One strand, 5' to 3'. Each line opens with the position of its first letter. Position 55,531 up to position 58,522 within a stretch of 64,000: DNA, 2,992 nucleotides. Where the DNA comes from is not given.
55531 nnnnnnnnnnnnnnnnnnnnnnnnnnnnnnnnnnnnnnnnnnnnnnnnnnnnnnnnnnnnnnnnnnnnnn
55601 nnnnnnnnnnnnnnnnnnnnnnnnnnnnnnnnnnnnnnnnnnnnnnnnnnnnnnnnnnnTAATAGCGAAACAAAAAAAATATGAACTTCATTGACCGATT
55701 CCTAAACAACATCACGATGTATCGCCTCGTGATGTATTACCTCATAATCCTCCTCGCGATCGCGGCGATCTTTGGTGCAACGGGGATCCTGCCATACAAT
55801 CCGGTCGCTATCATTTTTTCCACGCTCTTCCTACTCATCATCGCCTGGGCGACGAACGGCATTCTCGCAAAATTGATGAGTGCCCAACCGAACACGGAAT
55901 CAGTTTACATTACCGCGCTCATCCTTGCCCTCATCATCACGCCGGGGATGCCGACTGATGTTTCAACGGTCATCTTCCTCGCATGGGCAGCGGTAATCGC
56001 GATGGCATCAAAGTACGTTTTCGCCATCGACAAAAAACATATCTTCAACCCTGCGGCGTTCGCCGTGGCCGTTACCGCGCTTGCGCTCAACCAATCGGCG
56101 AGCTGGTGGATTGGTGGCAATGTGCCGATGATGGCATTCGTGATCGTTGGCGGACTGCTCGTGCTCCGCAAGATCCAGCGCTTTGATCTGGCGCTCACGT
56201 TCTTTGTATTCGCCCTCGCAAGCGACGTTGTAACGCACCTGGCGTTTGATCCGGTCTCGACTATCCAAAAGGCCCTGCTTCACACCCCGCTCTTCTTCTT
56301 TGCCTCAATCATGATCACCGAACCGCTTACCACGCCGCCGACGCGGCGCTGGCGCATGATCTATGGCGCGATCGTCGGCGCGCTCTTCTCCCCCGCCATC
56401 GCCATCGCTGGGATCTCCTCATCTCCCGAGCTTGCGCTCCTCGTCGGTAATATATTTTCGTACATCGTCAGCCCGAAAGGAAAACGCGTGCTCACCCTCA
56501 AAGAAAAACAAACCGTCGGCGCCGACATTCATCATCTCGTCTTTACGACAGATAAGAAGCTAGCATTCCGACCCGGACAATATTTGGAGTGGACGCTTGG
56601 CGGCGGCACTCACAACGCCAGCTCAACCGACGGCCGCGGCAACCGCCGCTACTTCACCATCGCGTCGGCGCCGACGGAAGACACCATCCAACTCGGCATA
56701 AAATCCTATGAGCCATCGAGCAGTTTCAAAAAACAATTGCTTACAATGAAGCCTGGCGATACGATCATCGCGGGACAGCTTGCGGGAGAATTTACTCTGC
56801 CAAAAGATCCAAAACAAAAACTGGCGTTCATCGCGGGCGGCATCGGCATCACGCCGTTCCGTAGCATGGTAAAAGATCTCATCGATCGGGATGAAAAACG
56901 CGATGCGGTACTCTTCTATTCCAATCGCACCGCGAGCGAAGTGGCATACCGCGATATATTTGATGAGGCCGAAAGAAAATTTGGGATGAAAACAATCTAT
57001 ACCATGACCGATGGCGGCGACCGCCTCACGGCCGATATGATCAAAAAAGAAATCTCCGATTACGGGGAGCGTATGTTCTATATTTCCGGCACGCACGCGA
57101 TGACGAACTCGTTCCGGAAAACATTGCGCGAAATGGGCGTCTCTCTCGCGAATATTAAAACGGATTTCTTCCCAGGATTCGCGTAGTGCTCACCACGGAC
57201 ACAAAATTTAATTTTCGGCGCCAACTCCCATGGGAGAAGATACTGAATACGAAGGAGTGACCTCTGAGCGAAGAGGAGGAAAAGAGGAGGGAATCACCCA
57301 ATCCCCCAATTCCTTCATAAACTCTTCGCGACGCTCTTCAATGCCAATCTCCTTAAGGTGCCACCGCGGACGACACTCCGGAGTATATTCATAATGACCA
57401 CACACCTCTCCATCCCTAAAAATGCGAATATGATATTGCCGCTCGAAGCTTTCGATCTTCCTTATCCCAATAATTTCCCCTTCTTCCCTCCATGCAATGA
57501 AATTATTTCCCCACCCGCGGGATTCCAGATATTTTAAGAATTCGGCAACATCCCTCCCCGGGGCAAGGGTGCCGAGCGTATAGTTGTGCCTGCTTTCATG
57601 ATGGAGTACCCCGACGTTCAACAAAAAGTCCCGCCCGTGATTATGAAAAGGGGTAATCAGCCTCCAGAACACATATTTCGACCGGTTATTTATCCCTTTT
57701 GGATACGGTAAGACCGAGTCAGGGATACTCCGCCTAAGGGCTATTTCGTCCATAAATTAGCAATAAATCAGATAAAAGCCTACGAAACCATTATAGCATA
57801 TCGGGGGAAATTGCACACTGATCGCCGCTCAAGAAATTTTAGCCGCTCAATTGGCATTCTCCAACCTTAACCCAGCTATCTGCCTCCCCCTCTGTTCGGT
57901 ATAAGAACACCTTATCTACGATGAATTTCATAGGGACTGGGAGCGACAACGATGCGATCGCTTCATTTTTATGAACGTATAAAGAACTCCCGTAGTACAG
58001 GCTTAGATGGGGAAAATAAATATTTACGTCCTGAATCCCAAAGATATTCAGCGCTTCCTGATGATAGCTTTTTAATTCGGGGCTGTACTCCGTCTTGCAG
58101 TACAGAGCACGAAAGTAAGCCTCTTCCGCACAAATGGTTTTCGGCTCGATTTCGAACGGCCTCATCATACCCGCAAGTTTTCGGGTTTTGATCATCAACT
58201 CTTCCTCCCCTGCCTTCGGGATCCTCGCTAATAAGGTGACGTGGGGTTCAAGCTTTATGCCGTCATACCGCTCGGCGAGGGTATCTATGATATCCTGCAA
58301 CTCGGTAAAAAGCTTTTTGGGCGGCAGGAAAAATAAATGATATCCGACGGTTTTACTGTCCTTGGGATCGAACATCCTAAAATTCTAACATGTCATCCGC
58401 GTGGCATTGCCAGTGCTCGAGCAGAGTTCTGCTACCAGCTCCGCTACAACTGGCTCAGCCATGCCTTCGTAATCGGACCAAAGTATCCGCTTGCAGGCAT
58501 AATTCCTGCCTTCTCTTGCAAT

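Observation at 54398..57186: Three-gene flavin module: exported FMN-binding protein, ApbE and an RnfD-like membrane domain fused to an FNR-like reductase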

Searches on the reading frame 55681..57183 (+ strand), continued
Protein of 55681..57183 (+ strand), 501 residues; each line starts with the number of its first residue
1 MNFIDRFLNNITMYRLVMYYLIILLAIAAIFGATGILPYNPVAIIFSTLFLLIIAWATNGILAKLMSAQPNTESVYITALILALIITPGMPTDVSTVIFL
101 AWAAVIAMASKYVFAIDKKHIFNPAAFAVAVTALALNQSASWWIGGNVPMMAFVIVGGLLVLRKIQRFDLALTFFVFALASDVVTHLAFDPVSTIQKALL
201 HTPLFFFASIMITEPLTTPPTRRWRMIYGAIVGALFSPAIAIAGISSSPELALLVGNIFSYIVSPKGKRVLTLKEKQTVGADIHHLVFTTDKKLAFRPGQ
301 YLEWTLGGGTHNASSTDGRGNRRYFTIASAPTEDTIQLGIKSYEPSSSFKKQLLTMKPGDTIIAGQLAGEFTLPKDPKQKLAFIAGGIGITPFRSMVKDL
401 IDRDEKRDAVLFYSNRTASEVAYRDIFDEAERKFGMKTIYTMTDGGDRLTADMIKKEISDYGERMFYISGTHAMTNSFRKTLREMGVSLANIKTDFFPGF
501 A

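Call 58: search_protein_families(library=pfam, proteins=[L083:4415-4933:+, L083:4940-5809:+, L083:5551-7371:+, L082:4399-5241:+, L082:5270-5989:+, L082:5989-7497:+, L082:3769-4284:-, L082:3069-3761:-, L082:9516-9839:-], max_evalue=0.01)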
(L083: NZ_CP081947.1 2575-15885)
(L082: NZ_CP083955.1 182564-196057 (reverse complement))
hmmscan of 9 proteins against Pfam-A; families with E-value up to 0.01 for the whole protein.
L083:4415-4933:+ (173 aa): 1 family
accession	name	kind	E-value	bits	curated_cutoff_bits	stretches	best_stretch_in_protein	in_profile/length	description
PF04205.19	FMN_bind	-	0.0023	19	22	1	97-166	5-73/77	FMN-binding domain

L083:4940-5809:+ (290 aa): 1 family
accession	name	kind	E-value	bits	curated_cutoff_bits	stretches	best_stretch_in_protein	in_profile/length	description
PF02424.20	ApbE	-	2.1e-33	116.4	25.6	1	15-256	2-246/266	ApbE family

L083:5551-7371:+ (607 aa): 0 families

L082:4399-5241:+ (281 aa): 1 family
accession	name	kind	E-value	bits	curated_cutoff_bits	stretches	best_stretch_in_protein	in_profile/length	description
PF04205.19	FMN_bind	-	1.1e-06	29.6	22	1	206-277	6-77/77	FMN-binding domain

L082:5270-5989:+ (240 aa): 1 family
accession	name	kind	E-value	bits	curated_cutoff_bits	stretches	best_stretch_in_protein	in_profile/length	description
PF02424.20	ApbE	-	9.6e-42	143.8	25.6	2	80-220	120-265/266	ApbE family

L082:5989-7497:+ (503 aa): 3 families
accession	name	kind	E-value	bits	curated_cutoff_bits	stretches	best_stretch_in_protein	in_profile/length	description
PF00175.26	NAD_binding_1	-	1.2e-15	58.5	22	1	379-481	1-108/109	Oxidoreductase NAD-binding domain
PF03116.20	NQR2_RnfD_RnfE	-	7.5e-10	39.1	27.7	1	154-261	178-283/296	NQR2, RnfD, RnfE family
PF03982.18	DAGAT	-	0.0092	15.4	22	0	348-410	89-148/297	Diacylglycerol acyltransferase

L082:3769-4284:- (171 aa): 1 family
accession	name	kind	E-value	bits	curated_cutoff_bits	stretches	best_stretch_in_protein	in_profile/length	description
PF01292.26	Ni_hydr_CYTB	-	8.2e-22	78.3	30.1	1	9-164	2-178/179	Prokaryotic cytochrome b561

L082:3069-3761:- (230 aa): 1 family
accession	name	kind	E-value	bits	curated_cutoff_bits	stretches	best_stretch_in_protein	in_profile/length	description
PF01988.24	VIT1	-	3.5e-67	226.8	28.1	1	16-223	1-213/214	VIT family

L082:9516-9839:- (107 aa): 1 family
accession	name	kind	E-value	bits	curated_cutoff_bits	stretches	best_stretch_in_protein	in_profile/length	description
PF03413.25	PepSY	-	6.5e-06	26.8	24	1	50-96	6-52/60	Peptidase propeptide and YPEB domain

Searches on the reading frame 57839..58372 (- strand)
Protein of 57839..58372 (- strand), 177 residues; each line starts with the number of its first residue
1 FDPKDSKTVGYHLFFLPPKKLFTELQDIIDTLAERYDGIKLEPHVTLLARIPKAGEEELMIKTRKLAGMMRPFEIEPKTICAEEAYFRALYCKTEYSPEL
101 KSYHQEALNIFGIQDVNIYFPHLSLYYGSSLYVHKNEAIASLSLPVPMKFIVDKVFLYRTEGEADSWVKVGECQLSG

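Call 43: search_protein_families(library=pfam, proteins=[window:57839-58372:-], max_evalue=0.001)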
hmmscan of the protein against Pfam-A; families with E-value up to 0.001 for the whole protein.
window:57839-58372:- (177 aa): 2 families
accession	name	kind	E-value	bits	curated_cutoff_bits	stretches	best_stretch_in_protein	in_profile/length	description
PF13563.12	2_5_RNA_ligase2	-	3.7e-06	27.5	27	1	36-162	17-150/152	2'-5' RNA ligase superfamily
PF07823.17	CPDase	-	5.5e-06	26.7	21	1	11-142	3-153/199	Cyclic phosphodiesterase-like protein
